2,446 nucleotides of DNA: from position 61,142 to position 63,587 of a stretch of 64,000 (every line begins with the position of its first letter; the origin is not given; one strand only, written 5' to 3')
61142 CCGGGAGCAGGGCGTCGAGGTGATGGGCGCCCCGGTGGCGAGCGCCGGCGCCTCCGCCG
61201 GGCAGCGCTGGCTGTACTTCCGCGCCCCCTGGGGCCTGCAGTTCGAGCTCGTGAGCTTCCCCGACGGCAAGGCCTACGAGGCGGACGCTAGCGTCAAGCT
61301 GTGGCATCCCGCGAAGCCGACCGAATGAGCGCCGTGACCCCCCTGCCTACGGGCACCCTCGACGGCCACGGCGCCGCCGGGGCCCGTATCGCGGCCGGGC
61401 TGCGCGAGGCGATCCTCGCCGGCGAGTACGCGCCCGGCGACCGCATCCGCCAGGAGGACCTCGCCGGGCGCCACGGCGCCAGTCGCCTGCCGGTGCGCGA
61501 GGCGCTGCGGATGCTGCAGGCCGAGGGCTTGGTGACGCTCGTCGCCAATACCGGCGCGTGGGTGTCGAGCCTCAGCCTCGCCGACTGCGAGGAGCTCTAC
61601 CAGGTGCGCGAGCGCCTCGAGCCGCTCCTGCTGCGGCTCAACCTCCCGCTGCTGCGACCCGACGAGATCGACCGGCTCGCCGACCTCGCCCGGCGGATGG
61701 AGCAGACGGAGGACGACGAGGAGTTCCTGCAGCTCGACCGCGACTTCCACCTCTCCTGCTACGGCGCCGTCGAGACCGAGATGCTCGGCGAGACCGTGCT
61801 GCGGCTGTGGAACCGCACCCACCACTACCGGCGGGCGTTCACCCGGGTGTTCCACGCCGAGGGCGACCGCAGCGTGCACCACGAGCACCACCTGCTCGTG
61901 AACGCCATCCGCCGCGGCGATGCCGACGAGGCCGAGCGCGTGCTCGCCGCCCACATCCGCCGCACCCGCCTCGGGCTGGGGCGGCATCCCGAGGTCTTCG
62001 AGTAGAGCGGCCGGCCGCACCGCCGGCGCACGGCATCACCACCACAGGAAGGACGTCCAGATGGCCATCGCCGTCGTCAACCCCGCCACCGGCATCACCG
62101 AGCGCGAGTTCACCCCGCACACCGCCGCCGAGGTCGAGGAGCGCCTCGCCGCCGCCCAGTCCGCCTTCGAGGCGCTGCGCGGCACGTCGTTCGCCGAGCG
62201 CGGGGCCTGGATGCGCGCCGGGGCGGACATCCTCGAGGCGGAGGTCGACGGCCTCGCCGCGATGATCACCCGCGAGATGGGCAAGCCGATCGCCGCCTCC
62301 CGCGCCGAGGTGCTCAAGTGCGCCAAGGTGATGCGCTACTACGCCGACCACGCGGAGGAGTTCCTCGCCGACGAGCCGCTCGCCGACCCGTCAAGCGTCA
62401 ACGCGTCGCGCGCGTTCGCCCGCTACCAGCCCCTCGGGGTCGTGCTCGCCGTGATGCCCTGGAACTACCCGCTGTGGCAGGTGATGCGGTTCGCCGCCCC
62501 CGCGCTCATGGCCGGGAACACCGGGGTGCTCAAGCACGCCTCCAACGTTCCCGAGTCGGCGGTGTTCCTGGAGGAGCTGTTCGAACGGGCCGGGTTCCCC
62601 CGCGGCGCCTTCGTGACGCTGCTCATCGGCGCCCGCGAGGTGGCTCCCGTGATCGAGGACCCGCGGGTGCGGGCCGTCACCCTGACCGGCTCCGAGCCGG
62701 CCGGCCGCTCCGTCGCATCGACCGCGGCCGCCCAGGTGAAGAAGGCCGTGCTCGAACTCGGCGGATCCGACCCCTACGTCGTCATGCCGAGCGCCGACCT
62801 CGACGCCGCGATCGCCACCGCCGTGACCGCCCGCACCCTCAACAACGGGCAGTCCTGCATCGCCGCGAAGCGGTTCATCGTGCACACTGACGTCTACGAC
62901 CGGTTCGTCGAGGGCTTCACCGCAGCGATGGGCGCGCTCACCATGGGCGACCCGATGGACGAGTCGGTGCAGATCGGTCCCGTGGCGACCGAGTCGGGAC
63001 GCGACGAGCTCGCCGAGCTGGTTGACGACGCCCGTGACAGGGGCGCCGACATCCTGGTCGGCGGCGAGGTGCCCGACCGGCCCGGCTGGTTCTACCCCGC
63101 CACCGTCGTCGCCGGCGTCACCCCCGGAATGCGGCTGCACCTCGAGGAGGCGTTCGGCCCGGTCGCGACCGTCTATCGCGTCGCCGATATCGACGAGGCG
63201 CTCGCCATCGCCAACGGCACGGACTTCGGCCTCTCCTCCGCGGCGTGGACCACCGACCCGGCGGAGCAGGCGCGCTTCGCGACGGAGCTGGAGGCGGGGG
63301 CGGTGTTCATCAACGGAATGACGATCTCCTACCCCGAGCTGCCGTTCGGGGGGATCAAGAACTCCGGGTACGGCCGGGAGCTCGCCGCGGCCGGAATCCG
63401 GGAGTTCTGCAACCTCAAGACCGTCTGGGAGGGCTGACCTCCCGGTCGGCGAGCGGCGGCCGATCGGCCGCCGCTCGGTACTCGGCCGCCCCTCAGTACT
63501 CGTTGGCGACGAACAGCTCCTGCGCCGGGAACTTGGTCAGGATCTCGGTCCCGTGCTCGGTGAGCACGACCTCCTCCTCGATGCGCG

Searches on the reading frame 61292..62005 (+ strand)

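Call 15: search_protein_families(library=pfam, proteins=[window:61292-62005:+], max_evalue=0.001)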
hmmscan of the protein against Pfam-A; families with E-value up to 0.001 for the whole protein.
window:61292-62005:+ (237 aa): 2 families
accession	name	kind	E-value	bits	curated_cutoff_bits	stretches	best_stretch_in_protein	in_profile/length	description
PF07729.17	FCD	-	7.1e-24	85.1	24.3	1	101-223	1-124/125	FCD domain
PF00392.27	GntR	-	2e-15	56.6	27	1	31-89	3-62/64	Bacterial regulatory proteins, gntR family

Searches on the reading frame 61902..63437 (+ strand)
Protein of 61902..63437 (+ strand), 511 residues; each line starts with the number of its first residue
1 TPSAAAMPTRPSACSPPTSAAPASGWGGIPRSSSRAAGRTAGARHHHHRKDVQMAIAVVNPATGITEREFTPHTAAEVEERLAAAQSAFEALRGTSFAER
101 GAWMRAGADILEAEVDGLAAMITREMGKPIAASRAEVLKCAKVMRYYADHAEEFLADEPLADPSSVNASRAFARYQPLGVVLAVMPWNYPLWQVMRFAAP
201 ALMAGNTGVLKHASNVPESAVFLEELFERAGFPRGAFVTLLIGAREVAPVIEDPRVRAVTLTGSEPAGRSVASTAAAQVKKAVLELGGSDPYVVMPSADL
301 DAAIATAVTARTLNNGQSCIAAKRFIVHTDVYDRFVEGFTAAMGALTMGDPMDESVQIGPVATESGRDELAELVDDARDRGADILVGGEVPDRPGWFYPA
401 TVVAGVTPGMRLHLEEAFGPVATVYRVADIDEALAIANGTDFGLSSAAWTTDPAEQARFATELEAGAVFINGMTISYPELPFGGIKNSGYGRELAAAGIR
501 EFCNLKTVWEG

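Call 15: search_protein_families(library=pfam, proteins=[window:61902-63437:+], max_evalue=0.001)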
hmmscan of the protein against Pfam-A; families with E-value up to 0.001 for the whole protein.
window:61902-63437:+ (511 aa): 1 family
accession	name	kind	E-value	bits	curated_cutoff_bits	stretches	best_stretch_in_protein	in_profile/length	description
PF00171.27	Aldedh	-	1.4e-141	472.6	23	1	54-508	7-461/461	Aldehyde dehydrogenase family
